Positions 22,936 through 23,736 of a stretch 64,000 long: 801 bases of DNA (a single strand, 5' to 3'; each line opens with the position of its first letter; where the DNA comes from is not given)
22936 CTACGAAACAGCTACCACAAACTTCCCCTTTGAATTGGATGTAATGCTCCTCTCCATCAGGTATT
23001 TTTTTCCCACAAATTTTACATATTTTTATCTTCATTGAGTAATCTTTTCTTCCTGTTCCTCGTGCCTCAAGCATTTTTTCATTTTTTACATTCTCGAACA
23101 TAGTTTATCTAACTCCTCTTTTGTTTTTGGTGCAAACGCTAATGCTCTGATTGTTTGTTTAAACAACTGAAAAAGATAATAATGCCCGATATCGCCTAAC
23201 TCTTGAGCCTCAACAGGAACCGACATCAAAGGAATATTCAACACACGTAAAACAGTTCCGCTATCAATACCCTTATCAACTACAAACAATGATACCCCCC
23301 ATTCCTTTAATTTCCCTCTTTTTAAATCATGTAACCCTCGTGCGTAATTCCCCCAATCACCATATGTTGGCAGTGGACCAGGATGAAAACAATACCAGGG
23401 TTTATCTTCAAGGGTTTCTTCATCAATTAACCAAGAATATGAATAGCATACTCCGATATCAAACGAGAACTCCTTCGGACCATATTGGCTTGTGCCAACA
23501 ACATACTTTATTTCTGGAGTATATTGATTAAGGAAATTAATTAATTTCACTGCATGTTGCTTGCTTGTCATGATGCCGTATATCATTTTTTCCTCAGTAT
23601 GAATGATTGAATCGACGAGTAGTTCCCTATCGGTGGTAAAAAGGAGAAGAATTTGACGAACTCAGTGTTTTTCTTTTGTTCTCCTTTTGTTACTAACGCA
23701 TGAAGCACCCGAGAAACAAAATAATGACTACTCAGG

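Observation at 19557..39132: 20-kb glycan-decoration island: a 3-formamido-deoxyhexose route, dehydrogenase, epimerase, six glycosyltransferases and five methyltransferase genes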

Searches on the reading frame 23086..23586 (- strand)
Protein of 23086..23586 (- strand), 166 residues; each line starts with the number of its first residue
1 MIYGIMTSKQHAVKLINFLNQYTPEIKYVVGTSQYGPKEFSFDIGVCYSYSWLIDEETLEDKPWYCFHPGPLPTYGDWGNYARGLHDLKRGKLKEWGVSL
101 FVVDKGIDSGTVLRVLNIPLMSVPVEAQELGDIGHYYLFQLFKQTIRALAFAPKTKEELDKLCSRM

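Call 5: search_protein_families(library=pfam, proteins=[window:23086-23586:-], max_evalue=0.01)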
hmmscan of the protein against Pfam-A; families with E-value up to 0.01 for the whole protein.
window:23086-23586:- (166 aa): 0 families

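Call 9: search_protein_families(library=phrogs, proteins=[window:23086-23586:-], max_evalue=0.01)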
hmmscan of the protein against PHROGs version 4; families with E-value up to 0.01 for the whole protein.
window:23086-23586:- (166 aa): 1 family
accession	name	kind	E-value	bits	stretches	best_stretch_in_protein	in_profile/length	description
phrog_9240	-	moron, auxiliary metabolic gene and host takeover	0.0017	19.1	1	39-118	70-147/199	cyanobacterial phosphoribosylglycinamide formyltransferase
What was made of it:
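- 23086..23586 (-): Minimal formyltransferase-fold protein (166 aa), the candidate sugar N-formyltransferase. It has Cys66 in place of the catalytic Asn; His68 and Asp108 are present. PHROG 9240 E 1.7e-3 (call 9).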

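Call 14: search_protein_families(library=ncbifam, proteins=[window:23086-23586:-], max_evalue=0.01)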
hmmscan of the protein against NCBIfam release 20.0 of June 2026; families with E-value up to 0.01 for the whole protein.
window:23086-23586:- (166 aa): 0 families

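Call 15: search_solved_structures(query=window:23086-23586:-, max_evalue=10, show_alignments=3)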
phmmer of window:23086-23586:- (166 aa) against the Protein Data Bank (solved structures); distinct sequences matched with E-value up to 10: 14.
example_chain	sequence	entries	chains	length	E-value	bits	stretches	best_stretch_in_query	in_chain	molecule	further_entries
3av3_A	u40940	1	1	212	0.0092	18.8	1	67-156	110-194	Phosphoribosylglycinamide formyltransferase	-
4s1n_A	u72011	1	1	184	0.03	17.1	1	67-148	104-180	Phosphoribosylglycinamide formyltransferase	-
1zgh_A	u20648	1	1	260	0.047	16.5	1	49-118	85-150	Methionyl-tRNA formyltransferase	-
6ysa_A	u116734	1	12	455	0.061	16.1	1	28-131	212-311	Vacuolar-processing enzyme beta-isozyme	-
3q0i_A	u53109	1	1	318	0.1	15.4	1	41-157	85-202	Methionyl-tRNA formyltransferase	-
6l4w_A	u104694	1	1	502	0.71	12.7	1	24-143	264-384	Asparaginyl endopeptidase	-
6lko_A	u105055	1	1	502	0.72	12.6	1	24-143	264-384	Asparaginyl endopeptidase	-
21en_A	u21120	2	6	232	0.81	12.5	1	11-79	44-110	trivalent antibody fragment (triabody)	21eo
3c7m_A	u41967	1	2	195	0.82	12.5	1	38-103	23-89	Thiol:disulfide interchange protein dsbA-like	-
6l4y_A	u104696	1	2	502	0.84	12.4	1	24-143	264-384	Asparaginyl endopeptidase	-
6l4x_A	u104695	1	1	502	0.95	12.2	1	24-143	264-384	Asparaginyl endopeptidase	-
9yid_H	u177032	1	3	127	1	12.1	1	61-83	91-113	AM12-352 Fab heavy chain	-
1fmt_A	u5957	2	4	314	1.1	12.1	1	39-145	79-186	METHIONYL-TRNA FMET FORMYLTRANSFERASE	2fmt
2b4v_A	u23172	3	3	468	1.4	11.7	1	39-79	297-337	RNA editing complex protein MP57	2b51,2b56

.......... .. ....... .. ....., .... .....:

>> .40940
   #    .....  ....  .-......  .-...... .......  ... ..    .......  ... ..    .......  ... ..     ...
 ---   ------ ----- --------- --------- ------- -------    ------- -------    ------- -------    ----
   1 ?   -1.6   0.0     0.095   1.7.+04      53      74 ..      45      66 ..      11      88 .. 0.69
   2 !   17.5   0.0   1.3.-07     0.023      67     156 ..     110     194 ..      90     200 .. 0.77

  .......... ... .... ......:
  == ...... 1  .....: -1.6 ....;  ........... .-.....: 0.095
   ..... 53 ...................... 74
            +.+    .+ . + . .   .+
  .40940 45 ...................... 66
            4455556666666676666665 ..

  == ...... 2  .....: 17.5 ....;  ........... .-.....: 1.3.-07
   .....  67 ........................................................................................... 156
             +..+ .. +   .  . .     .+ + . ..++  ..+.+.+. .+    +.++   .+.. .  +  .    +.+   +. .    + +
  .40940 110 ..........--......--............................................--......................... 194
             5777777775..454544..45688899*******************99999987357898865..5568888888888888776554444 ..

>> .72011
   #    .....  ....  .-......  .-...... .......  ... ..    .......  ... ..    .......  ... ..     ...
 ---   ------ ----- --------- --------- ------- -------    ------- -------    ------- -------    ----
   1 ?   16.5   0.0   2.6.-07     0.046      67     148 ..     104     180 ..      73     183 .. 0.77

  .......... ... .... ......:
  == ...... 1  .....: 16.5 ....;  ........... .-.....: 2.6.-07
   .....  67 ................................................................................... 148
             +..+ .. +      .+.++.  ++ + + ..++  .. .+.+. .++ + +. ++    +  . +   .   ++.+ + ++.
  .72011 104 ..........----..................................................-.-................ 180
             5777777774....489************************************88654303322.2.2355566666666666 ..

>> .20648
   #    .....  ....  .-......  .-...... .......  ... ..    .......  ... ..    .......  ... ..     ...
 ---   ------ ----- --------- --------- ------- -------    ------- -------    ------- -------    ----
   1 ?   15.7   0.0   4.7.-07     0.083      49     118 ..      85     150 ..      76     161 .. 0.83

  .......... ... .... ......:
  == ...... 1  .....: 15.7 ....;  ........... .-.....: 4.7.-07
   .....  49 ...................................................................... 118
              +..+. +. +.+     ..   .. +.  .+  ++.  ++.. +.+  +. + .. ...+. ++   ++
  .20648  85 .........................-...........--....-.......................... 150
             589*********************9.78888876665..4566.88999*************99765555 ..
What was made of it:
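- On Sugar N-formyltransferases (formyl_trans_N fold; WlaRD, FdtF, VioF, WbtJ, ArnA-N, WbkC): His68 and Asp108 are present and aligned to GART (call 15).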

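Call 23: find_homologous_proteins(query=window:23086-23586:-, max_evalue=0.001)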
Query window:23086-23586:- (166 aa): 21 proteins with E <= 0.001 among 35 candidates.
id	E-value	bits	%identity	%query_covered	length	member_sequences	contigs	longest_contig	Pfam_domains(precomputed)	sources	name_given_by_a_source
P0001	9.5e-108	375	100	97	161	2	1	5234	-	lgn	-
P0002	6.5e-77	275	72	98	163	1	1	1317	-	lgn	-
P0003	3.7e-73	263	69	98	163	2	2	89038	-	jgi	-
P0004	4.3e-71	256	67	98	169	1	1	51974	-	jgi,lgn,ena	-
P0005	7.7e-70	252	65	98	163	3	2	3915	-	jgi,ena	-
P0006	8.1e-66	239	66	91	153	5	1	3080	-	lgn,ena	-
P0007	3.4e-65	237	65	98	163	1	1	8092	-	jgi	jgi:folate-dependent phosphoribosylglycinamide formyltransferase PurN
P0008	6.5e-65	236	63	99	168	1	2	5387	-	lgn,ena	-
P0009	2.9e-64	234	62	99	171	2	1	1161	-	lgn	-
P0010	1.4e-63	232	64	96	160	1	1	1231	-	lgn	-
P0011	3.1e-60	221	62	96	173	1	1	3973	-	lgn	-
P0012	4.9e-60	220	65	86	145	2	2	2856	-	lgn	-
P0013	1.2e-58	216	63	99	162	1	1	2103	PF00551.25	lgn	-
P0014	4.8e-57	210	60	98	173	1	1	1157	-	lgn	-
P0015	8.3e-56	206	56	98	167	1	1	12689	-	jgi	jgi:methionyl-tRNA formyltransferase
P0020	5.4e-44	168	49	98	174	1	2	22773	-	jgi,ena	-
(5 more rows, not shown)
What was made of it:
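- On Sugar N-formyltransferases (formyl_trans_N fold; WlaRD, FdtF, VioF, WbtJ, ArnA-N, WbkC): One relative (P0013) carries a precomputed PF00551 hit (call 23).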

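Call 25: find_encoding_contigs(protein=P0003, flank=10000, max_places=2)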
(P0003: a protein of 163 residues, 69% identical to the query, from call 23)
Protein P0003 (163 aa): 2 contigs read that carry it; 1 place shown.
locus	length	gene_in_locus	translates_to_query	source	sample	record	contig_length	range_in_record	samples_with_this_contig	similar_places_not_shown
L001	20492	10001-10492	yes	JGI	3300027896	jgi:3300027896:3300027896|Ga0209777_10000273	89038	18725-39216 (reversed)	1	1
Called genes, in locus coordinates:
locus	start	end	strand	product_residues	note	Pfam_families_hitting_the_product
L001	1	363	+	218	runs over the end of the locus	PF13489:Methyltransf_23, PF13649:Methyltransf_25 (weak)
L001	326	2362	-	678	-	PF01073:3Beta_HSD, PF01370:Epimerase, PF07993:NAD_binding_4 (faint), PF16363:GDP_Man_Dehyd (weak), PF14890:Intein_splicing, PF01370:Epimerase, PF04321:RmlD_sub_bind (weak)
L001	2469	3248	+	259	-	-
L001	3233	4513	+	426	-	PF01210:NAD_Gly3P_dh_N (faint), PF03446:NAD_binding_2 (faint), PF03721:UDPG_MGDP_dh_N, PF03720:UDPG_MGDP_dh_C (faint), PF00984:UDPG_MGDP_dh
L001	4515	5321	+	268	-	PF10111:Glyco_tranf_2_2 (faint)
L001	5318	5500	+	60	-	-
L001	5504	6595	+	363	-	PF01041:DegT_DnrJ_EryC1, PF01212:Beta_elim_lyase (weak)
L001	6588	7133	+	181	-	PF00132:Hexapep (faint)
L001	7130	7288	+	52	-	-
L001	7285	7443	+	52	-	-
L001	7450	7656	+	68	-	-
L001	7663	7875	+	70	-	-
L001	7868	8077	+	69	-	-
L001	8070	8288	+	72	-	-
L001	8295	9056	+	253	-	PF01209:Ubie_methyltran, PF02353:CMAS (weak), PF13489:Methyltransf_23, PF05175:MTS, PF13847:Methyltransf_31, PF08241:Methyltransf_11, PF08242:Methyltransf_12, PF13649:Methyltransf_25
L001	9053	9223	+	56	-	-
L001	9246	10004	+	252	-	PF13489:Methyltransf_23 (weak), PF01209:Ubie_methyltran (weak), PF08241:Methyltransf_11, PF08242:Methyltransf_12, PF13649:Methyltransf_25, PF13847:Methyltransf_31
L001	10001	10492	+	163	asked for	-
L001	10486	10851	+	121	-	PF14667:Polysacc_synt_C (weak), PF07883:Cupin_2 (weak)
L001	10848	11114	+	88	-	-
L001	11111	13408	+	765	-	PF01041:DegT_DnrJ_EryC1, PF00155:Aminotran_1_2 (faint), PF01079:Hint (weak), PF07591:PT-HINT, PF14890:Intein_splicing, PF01041:DegT_DnrJ_EryC1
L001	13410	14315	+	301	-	-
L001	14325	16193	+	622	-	PF14890:Intein_splicing (faint), PF14528:LAGLIDADG_3 (weak)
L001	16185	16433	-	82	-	-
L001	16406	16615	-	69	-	PF00462:Glutaredoxin (weak)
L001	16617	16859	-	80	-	-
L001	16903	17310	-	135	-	-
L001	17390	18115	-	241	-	-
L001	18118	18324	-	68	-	-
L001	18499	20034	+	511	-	-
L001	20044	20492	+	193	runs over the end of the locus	-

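Call 26: find_encoding_contigs(protein=P0004, flank=10000, max_places=2)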
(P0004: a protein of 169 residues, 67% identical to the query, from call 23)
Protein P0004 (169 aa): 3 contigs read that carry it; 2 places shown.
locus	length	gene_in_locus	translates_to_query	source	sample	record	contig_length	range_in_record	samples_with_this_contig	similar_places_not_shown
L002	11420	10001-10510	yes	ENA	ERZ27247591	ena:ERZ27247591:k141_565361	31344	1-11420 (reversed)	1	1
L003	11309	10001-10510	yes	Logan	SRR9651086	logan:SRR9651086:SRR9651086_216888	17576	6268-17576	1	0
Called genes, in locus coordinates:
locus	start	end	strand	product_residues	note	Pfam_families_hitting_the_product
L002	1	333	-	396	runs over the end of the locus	PF03848:TehB (faint), PF13489:Methyltransf_23, PF08241:Methyltransf_11, PF08242:Methyltransf_12, PF13649:Methyltransf_25, PF13847:Methyltransf_31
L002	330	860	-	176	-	-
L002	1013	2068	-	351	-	PF04055:Radical_SAM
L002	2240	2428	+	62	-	-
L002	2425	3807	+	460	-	PF00232:Glyco_hydro_1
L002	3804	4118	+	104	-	-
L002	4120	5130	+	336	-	PF01370:Epimerase, PF04321:RmlD_sub_bind (weak), PF16363:GDP_Man_Dehyd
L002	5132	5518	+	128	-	-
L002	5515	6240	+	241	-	-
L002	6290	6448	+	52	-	-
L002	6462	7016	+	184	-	PF00132:Hexapep (faint)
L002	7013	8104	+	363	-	PF01041:DegT_DnrJ_EryC1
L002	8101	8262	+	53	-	-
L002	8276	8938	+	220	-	PF08241:Methyltransf_11, PF13489:Methyltransf_23 (weak), PF13649:Methyltransf_25 (weak)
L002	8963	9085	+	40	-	-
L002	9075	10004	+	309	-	PF07460:NUMOD3 (weak)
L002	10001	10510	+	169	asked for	-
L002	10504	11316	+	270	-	-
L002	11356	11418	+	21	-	?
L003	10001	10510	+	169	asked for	-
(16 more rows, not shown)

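Call 32: find_encoding_contigs(protein=window:23086-23586:-, flank=10000, max_places=4)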
Protein window:23086-23586:- (166 aa): no gene with exactly this product is on record in the collection.

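Call 33: find_encoding_contigs(protein=P0020, flank=10000, max_places=1)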
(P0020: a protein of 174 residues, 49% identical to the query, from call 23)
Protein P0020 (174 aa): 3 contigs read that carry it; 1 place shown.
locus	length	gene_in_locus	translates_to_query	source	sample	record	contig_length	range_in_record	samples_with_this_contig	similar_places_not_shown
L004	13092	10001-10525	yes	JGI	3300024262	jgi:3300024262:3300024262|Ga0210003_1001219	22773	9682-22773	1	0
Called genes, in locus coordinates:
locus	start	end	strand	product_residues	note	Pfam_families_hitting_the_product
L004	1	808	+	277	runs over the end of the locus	PF14528:LAGLIDADG_3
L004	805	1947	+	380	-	PF13439:Glyco_transf_4, PF00534:Glycos_transf_1, PF13692:Glyco_trans_1_4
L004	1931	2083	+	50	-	-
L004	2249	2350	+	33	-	-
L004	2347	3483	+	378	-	PF00534:Glycos_transf_1, PF13692:Glyco_trans_1_4, PF13524:Glyco_trans_1_2, PF20706:GT4-conflict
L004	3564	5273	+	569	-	PF08241:Methyltransf_11 (weak), PF13489:Methyltransf_23 (weak), PF08241:Methyltransf_11, PF13649:Methyltransf_25 (weak), PF13489:Methyltransf_23 (weak), PF08241:Methyltransf_11, PF13649:Methyltransf_25 (weak), PF13847:Methyltransf_31 (weak), +3 more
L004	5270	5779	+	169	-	PF07021:MetW (weak), PF13489:Methyltransf_23, PF08241:Methyltransf_11, PF13649:Methyltransf_25 (faint)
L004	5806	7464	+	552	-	-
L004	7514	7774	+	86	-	-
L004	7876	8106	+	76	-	-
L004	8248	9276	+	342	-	PF01370:Epimerase, PF04321:RmlD_sub_bind (weak), PF16363:GDP_Man_Dehyd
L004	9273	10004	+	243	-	PF07460:NUMOD3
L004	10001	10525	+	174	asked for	-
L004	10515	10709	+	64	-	-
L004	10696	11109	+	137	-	-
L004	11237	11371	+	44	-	-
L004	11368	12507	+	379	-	PF01041:DegT_DnrJ_EryC1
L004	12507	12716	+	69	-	-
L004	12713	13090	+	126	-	?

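Call 34: find_encoding_contigs(protein=P0015, flank=10000, max_places=1)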
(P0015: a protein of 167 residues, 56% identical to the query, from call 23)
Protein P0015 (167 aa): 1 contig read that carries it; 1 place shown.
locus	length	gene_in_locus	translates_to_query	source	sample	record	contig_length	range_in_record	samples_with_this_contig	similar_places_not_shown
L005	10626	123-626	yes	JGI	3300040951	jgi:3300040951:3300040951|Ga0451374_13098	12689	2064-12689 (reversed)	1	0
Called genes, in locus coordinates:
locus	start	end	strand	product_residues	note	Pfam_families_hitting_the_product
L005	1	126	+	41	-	?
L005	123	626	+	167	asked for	-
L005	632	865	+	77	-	-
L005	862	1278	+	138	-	-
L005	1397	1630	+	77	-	-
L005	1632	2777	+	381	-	PF01041:DegT_DnrJ_EryC1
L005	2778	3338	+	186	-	PF08241:Methyltransf_11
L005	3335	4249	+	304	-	PF04055:Radical_SAM, PF13186:SPASM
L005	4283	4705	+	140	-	PF00583:Acetyltransf_1, PF13673:Acetyltransf_10 (weak), PF08445:FR47 (faint), PF13508:Acetyltransf_7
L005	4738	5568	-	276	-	PF00535:Glycos_transf_2 (weak)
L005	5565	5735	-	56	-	-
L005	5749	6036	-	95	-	-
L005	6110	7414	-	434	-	PF00232:Glyco_hydro_1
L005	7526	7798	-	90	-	-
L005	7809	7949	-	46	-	-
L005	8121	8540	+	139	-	-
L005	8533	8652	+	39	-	-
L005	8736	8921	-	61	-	-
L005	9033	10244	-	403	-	PF01385:OrfB_IS605, PF07282:Cas12f1-like_TNB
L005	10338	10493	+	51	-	-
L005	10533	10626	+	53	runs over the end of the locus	-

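Call 35: find_encoding_contigs(protein=P0007, flank=10000, max_places=1)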
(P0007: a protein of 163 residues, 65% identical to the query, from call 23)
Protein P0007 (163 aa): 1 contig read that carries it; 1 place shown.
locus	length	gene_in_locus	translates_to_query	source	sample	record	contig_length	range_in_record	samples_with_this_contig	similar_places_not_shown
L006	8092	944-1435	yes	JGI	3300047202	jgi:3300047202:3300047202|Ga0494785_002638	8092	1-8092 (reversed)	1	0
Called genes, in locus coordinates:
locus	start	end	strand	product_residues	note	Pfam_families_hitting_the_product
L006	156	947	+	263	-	-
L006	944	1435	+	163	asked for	-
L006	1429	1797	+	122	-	PF14667:Polysacc_synt_C (weak), PF07883:Cupin_2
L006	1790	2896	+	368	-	PF01041:DegT_DnrJ_EryC1, PF01212:Beta_elim_lyase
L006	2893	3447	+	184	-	PF08241:Methyltransf_11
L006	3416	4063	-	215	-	PF00132:Hexapep (faint)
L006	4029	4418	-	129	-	-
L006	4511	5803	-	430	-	PF00232:Glyco_hydro_1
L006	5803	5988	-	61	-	-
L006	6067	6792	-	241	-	-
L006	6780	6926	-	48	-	-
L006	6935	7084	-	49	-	-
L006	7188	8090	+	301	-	?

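Call 42: predict_structure(alignment_id=A1)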
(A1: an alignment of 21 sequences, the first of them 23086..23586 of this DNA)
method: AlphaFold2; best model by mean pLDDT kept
length: 166 residues; sequences in the alignment: 21
mean_pLDDT: 91.0   pTM: 0.88
mean pLDDT of the five models: 91.0, 90.9, 90.3, 89.6, 89.4
residues with pLDDT >= 90: 120; 70-90: 41; 50-70: 5; < 50: 0
segments of 3 or more residues with pLDDT < 50: none
pLDDT, mean of each block of 10 residues (from residue 1): 94 96 96 90 92 77 91 83 94 93 79 94 94 95 97 96 85
secondary structure, 60 per line:
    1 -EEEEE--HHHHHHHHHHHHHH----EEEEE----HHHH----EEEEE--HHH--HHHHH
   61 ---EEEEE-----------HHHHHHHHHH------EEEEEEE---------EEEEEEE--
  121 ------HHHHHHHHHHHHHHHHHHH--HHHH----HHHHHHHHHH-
elements in order: E2-6 H9-22 E27-31 H36-39 E44-48 H56-60 E64-68 H80-89 E96-102 E112-118 H127-145 H148-151 H156-165
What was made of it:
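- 23086..23586 (-): Model pLDDT 91 (call 42).
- On Sugar N-formyltransferases (formyl_trans_N fold; WlaRD, FdtF, VioF, WbtJ, ArnA-N, WbkC): The AlphaFold model has pLDDT 91 (call 42).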

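Call 46: fold_search(model_id=the predicted structure, library=pdb)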
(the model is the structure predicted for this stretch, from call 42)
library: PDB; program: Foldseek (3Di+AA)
matches with E <= 10: 1003; with E <= 0.001: 122
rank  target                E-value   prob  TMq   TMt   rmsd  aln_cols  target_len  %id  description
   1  6mg0_B                2.6e-06  1.00  0.70  0.08   3.3       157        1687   15  Crystal structure of a 5-domain construct of LgrA in the thiolation state (released 2019-11-20)
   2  4nv1_B                2.9e-06  1.00  0.75  0.53   2.9       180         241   14  Crystal structure of a 4-N formyltransferase from Francisella tularensis (released 2013-12-25)
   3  4pzu_H                3.1e-06  1.00  0.58  0.44   4.6       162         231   15  Crystal structure of a putative uncharacterize protein Rv3404c and likely sugar N-formyltransferase from Mycobacterium (released 2014-04-23)
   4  4s1n                  4.0e-06  1.00  0.53  0.50   5.5       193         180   14  The crystal structure of phosphoribosylglycinamide formyltransferase from Streptococcus pneumoniae TIGR4 (released 2015-01-28)
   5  4yfv_A                4.8e-06  1.00  0.69  0.49   4.0       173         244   13  X-ray structure of the 4-N-formyltransferase VioF from Providencia alcalifaciens O30 (released 2015-03-11)
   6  6v2t_B                4.8e-06  1.00  0.67  0.47   6.0       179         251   14  X-ray structure of a sugar N-formyltransferase from Shewanella sp FDAARGOS_354 (released 2020-01-08)
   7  4q12_A                4.8e-06  1.00  0.60  0.46   4.1       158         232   15  Crystal structure of a putative uncharacterized protein Rv3404c and likely sugar N-formyltransferase from Mycobacteriu (released 2014-04-23)
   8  4pzu_A                5.5e-06  1.00  0.58  0.43   5.8       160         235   15  Crystal structure of a putative uncharacterize protein Rv3404c and likely sugar N-formyltransferase from Mycobacterium (released 2014-04-23)
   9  6v2t_A                7.1e-06  1.00  0.75  0.52   3.2       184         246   14  X-ray structure of a sugar N-formyltransferase from Shewanella sp FDAARGOS_354 (released 2020-01-08)
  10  5es5_B                7.5e-06  1.00  0.69  0.19   3.3       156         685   16  Crystal structure of the initiation module of LgrA in the "open" and "closed " adenylation states (released 2016-01-20)
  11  4pzu_B                7.5e-06  1.00  0.61  0.46   4.1       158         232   15  Crystal structure of a putative uncharacterize protein Rv3404c and likely sugar N-formyltransferase from Mycobacterium (released 2014-04-23)
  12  5vyq_B                7.5e-06  1.00  0.56  0.42   4.4       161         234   16  Crystal structure of the N-formyltransferase Rv3404c from mycobacterium tuberculosis in complex with YDP-Qui4N and fol (released 2017-07-12)
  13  6v33_B                9.7e-06  1.00  0.57  0.42   6.9       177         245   12  X-ray structure of a sugar N-formyltransferase from Pseudomonas congelans (released 2020-01-08)
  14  6mfy                  1.0e-05  1.00  0.73  0.09   3.1       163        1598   16  Crystal structure of a 5-domain construct of LgrA in the substrate donation state (released 2019-11-20)
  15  4nv1_A                1.1e-05  1.00  0.73  0.52   4.5       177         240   14  Crystal structure of a 4-N formyltransferase from Francisella tularensis (released 2013-12-25)
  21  5uij_A                1.5e-05  1.00  0.73  0.33   2.7       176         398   16  X-ray structure of The FdtF N-formyltransferase from Salmonella enteric O60 in complex with TDP (released 2017-03-22)
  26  4nv1_E                2.5e-05  1.00  0.63  0.45   5.1       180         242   15  Crystal structure of a 4-N formyltransferase from Francisella tularensis (released 2013-12-25)
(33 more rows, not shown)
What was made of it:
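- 23086..23586 (-): Foldseek top hits are WbtJ 4nv1, Rv3404c, VioF, FdtF, WlaRD and the LgrA F domain, TM up to 0.75 (call 46).
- On Sugar N-formyltransferases (formyl_trans_N fold; WlaRD, FdtF, VioF, WbtJ, ArnA-N, WbkC): Foldseek probability is 1.0 and TM 0.70-0.75 to WbtJ 4nv1, the Shewanella enzyme 6v2t and FdtF 5uij (call 46).
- Closest known: N-formylperosamine pathway of Brucella. Different: The formyltransferase is about 160 aa, whereas the solved sugar N-formyltransferases it matches are about 230-270 aa or longer (call 46).
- Checked: Sequence matches are weak (calls 9, 15), but the AlphaFold model has pLDDT 91 and its best PDB matches are sugar N-formyltransferases (calls 42, 46).
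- Formyltransferase fold: calls 42, 46. The 3-N-formyltransferases FdtF, QdtF and WlaRD are among the structural matches of the formyltransferase (call 46). The top structural matches of the formyltransferase are 4-N enzymes (call 46).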

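Call 67: find_related_loci(query=A1, collection=genome_contigs, flank=10000)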
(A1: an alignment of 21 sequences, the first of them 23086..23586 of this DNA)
Query A1 (166 aa) in genome_contigs; peptide patterns used: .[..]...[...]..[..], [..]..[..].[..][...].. (x = any residue, [..] = any of these).
46 stretches matched a pattern, but none encodes a relative of the query by tblastn (E <= 1e-3).
